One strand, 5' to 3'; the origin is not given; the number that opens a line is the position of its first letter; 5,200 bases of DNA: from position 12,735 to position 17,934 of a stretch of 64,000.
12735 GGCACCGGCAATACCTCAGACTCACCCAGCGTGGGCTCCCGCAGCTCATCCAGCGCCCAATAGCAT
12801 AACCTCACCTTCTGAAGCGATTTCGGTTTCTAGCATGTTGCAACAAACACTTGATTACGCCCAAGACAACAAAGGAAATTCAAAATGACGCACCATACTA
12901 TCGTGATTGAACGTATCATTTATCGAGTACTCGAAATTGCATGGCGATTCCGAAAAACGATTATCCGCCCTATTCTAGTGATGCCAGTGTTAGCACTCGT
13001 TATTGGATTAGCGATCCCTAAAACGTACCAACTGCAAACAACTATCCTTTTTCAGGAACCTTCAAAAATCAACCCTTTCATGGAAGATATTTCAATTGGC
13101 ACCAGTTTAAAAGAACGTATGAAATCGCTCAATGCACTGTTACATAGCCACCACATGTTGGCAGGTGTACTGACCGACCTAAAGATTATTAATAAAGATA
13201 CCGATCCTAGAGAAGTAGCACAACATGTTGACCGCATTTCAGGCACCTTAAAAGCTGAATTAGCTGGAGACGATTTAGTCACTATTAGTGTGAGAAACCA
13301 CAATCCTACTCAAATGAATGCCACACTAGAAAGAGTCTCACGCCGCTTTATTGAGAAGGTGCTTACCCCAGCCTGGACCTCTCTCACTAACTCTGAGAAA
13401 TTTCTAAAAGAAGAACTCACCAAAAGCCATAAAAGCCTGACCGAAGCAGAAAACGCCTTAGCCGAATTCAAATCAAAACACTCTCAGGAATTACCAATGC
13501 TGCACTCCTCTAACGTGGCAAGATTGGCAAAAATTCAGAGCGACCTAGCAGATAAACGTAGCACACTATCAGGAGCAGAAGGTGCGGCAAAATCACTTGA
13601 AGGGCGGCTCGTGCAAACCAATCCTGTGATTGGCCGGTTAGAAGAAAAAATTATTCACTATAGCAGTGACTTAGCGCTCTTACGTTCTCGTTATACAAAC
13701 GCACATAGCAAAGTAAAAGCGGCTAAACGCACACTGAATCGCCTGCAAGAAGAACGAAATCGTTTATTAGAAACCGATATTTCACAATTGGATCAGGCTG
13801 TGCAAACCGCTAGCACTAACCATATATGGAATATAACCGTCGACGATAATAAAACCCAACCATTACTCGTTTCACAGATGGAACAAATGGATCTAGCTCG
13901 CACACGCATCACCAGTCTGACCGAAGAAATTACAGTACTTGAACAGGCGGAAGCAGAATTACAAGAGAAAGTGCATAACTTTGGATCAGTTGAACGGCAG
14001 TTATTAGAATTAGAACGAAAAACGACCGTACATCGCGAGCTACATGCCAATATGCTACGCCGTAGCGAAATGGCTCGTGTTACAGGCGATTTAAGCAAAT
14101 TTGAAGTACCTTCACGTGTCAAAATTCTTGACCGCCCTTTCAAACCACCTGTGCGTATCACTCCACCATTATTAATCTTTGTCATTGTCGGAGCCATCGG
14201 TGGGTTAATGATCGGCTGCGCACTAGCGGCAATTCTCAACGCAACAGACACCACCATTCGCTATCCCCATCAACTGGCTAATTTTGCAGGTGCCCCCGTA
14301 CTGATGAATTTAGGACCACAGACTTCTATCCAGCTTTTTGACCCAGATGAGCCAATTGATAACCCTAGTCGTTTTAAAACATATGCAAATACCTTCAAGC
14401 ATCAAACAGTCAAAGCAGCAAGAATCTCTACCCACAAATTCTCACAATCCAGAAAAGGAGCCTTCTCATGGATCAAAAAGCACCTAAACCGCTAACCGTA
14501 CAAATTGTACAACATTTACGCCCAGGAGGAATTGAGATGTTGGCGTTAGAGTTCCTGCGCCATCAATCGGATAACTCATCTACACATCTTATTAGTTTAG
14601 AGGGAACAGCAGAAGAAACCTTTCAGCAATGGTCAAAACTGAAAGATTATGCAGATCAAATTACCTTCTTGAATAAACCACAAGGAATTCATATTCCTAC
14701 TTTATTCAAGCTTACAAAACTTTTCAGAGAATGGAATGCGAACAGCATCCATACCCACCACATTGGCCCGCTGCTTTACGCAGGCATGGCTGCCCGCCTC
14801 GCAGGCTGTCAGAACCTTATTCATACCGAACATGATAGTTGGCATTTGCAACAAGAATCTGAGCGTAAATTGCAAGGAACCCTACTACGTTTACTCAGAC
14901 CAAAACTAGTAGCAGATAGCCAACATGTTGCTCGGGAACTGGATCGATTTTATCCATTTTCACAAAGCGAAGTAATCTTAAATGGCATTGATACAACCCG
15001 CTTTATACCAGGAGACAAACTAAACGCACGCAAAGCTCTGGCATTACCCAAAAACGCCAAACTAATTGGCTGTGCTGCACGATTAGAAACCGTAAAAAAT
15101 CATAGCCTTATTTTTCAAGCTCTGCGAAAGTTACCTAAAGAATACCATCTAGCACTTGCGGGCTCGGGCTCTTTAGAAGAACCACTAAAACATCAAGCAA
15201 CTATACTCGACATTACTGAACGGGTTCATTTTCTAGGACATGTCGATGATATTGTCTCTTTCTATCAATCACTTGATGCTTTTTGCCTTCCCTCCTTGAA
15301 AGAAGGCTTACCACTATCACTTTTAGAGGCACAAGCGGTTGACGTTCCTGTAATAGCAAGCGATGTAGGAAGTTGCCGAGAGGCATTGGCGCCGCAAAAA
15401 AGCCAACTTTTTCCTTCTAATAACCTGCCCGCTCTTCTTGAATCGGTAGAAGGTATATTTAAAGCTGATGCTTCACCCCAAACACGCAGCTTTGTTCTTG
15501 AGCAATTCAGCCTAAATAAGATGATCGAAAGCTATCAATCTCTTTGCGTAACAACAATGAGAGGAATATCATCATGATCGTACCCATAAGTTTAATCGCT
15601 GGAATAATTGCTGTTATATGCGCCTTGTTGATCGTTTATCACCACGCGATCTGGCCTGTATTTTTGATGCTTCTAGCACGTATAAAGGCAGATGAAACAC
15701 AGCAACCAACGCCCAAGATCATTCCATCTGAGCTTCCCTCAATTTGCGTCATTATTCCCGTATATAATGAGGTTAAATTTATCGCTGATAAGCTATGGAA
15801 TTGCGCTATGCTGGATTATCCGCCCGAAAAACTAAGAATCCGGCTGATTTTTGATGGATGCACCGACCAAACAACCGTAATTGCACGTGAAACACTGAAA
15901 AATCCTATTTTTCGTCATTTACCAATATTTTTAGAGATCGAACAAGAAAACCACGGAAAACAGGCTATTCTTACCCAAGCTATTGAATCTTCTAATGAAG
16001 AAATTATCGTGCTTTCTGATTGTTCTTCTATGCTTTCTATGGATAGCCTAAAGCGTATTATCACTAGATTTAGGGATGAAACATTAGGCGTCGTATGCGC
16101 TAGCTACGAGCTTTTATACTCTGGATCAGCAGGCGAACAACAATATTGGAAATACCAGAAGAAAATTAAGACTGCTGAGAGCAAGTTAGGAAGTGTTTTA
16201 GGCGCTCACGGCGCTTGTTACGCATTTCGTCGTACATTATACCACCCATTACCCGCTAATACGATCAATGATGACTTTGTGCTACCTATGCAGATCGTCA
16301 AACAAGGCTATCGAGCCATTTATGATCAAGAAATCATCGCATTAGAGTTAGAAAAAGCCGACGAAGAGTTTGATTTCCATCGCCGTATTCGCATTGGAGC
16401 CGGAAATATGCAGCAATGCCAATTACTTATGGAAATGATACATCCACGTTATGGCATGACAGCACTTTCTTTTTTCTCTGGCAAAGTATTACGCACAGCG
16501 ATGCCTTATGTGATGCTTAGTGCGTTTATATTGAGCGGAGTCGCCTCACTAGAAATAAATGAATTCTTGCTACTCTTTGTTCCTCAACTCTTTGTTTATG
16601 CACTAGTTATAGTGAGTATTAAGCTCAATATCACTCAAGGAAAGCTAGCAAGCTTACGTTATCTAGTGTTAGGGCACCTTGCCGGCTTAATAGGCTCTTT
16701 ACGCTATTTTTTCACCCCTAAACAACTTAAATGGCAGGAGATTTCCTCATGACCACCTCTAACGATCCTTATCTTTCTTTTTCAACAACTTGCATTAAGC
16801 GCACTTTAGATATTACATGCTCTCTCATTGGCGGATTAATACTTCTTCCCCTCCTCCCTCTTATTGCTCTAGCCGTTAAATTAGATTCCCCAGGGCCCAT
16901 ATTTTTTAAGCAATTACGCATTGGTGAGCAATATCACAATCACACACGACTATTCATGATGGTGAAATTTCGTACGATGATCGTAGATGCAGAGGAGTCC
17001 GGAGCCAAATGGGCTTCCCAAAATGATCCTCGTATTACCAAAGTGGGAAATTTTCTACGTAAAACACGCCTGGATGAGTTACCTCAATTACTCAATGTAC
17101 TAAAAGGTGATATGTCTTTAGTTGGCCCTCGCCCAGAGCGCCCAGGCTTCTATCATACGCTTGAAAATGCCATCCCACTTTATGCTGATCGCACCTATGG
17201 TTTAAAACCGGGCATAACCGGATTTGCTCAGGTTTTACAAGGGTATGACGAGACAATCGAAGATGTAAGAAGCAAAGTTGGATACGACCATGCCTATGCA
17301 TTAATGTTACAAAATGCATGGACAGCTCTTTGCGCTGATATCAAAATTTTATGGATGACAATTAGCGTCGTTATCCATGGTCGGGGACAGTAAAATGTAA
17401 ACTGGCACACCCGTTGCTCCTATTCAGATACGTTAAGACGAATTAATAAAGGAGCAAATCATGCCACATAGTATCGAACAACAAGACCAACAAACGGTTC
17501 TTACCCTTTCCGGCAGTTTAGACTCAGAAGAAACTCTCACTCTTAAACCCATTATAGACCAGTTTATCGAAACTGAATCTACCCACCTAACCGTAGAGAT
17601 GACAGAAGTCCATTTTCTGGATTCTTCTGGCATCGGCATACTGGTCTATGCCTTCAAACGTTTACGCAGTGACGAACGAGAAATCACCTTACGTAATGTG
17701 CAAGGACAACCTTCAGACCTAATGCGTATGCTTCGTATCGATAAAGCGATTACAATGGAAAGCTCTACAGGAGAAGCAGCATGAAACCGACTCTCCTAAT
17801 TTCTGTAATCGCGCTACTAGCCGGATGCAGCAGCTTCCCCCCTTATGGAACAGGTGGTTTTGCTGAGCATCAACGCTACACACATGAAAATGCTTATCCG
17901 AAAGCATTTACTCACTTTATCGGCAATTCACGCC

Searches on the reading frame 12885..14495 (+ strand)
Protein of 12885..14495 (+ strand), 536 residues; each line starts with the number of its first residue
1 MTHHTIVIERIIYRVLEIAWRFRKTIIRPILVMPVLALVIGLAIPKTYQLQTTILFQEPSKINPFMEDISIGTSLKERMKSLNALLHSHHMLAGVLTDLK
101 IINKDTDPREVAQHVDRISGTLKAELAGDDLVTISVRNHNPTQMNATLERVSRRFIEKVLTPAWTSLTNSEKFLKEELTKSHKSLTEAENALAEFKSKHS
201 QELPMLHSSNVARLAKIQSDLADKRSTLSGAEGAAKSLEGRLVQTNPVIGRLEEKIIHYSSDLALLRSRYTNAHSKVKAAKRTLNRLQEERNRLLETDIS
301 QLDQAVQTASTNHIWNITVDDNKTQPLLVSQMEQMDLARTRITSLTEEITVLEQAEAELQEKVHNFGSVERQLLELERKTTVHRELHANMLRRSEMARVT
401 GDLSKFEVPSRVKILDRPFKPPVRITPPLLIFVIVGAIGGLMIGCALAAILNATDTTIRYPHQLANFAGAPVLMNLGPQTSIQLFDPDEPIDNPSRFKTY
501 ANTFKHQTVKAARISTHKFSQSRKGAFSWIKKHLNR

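Call 3: search_protein_families(library=ncbifam, proteins=[window:12885-14495:+], max_evalue=0.01)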
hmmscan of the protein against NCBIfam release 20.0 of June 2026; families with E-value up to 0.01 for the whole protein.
window:12885-14495:+ (536 aa): 9 families
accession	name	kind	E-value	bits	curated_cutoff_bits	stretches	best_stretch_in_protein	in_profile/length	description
TIGR03007.1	pepcterm_ChnLen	equivalog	1.1e-53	182.3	278.85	1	13-473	4-457/498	XrtA system polysaccharide chain length determinant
TIGR01005.1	eps_transp_fam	subfamily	2.6e-09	35.8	411.7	1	131-473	156-474/754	exopolysaccharide transport protein family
NF007350.0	PRK09841.1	equivalog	1e-07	30.5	1248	1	260-465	266-460/726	tyrosine-protein kinase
TIGR03017.1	EpsF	equivalog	1.8e-07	30.2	422.75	1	333-476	296-443/444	chain length determinant protein EpsF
TIGR02168.1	SMC_prok_B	equivalog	2.1e-06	25.8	567.35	1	162-400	295-524/1181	chromosome segregation protein SMC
NF008568.0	PRK11519.1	equivalog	1.2e-05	23.7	1068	1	131-222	229-321/720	tyrosine-protein kinase Wzc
TIGR01006.1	polys_exp_MPA1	subfamily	0.00012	21.6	296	0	352-473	99-218/226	CspC family polysaccharide chain length determinant protein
TIGR02169.1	SMC_prok_A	equivalog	0.00013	19.8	729.4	1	163-384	683-896/1165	chromosome segregation protein SMC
NF043073.1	MMSYN1_0195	equivalog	0.0032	15.7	1250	1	213-384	341-508/1021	spermidine/putrescine ABC transporter permease/substrate-binding protein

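Call 4: search_protein_families(library=pfam, proteins=[window:12885-14495:+], max_evalue=0.01)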
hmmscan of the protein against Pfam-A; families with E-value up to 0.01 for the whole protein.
window:12885-14495:+ (536 aa): 2 families
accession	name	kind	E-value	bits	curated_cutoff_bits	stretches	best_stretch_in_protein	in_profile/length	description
PF13807.11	GNVR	-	1.1e-05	25.7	27.7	1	369-450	2-79/82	G-rich domain on putative tyrosine kinase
PF02706.20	Wzz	-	0.0047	17.6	25.5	0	14-97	7-89/91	Chain length determinant protein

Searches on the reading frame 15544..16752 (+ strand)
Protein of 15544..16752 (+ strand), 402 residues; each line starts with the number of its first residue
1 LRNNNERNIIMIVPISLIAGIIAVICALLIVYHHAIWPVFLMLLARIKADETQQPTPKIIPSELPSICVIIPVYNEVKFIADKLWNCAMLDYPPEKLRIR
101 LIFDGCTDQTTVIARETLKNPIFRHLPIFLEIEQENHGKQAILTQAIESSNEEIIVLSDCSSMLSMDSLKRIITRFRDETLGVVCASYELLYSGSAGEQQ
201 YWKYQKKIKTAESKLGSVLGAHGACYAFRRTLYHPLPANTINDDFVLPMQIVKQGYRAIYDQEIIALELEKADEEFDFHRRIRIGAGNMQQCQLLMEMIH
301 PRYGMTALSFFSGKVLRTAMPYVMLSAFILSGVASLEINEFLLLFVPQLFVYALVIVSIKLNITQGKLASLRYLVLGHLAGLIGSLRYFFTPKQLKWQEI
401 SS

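Call 62: search_protein_families(library=pfam, proteins=[window:15544-16752:+], max_evalue=0.001)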
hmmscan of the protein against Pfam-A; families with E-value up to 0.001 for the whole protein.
window:15544-16752:+ (402 aa): 3 families
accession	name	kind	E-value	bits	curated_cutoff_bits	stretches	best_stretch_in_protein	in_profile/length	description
PF00535.33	Glycos_transf_2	-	1.1e-13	52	23.3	1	68-233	1-164/168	Glycosyl transferase family 2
PF13641.12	Glyco_tranf_2_3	-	4.1e-08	34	27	1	65-263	1-206/230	Glycosyltransferase like family 2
PF13506.12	Glyco_transf_21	-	5.1e-06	26.5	21.7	1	139-266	18-152/174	Glycosyl transferase family 21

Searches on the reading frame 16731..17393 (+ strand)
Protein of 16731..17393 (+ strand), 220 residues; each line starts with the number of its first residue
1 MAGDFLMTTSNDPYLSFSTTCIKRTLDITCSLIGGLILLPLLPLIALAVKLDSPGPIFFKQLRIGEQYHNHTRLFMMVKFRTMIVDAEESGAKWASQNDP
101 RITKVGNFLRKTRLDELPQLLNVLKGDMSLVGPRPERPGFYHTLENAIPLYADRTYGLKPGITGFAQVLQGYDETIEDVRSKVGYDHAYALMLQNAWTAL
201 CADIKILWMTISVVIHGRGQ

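Call 62: search_protein_families(library=pfam, proteins=[window:16731-17393:+], max_evalue=0.001)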
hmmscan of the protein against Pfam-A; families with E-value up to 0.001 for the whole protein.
window:16731-17393:+ (220 aa): 1 family
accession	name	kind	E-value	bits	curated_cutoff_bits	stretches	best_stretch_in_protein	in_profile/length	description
PF02397.22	Bac_transf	-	4.8e-61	205.8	27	1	23-215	1-178/179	Bacterial sugar transferase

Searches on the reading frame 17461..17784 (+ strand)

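Call 62: search_protein_families(library=pfam, proteins=[window:17461-17784:+], max_evalue=0.001)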
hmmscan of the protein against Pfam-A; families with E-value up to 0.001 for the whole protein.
window:17461-17784:+ (107 aa): 2 families
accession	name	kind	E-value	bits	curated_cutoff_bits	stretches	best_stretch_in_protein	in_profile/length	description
PF01740.26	STAS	-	1.1e-17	64.1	22.6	1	5-106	4-106/106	STAS domain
PF13466.11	STAS_2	-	2.9e-09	37.4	29.2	1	14-94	1-80/80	STAS domain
